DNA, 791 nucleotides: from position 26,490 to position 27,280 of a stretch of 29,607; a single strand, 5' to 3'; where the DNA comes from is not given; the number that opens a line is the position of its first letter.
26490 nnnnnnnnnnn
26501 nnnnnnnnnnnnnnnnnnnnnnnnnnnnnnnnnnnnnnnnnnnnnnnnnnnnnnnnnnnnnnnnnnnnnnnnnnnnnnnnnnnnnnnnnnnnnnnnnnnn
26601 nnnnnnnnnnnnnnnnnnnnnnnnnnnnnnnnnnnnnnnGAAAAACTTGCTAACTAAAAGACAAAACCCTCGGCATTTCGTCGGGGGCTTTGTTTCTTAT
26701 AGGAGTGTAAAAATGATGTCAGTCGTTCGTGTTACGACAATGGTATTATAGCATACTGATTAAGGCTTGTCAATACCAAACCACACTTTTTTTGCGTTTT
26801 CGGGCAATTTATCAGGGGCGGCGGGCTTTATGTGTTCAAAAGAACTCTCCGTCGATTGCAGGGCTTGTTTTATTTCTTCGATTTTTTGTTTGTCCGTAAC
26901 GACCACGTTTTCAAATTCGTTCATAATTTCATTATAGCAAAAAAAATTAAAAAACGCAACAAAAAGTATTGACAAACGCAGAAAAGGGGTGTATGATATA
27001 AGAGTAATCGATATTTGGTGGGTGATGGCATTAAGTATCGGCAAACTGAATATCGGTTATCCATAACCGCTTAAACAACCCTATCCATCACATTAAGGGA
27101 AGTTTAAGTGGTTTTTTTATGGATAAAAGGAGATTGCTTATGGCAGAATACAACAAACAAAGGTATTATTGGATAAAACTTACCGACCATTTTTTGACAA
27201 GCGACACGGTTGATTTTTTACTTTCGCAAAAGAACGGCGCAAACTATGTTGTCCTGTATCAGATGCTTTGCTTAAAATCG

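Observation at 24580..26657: Three consecutive membrane proteins in the lysis-cassette position, and no recognisable endolysin anywhere in the genome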

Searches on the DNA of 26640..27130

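Call 113: search_rna_families(source=window, start=26640, end=27130, threshold=evalue, max_evalue=1)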
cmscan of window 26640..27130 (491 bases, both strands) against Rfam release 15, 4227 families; matches with E-value up to 1: 0.
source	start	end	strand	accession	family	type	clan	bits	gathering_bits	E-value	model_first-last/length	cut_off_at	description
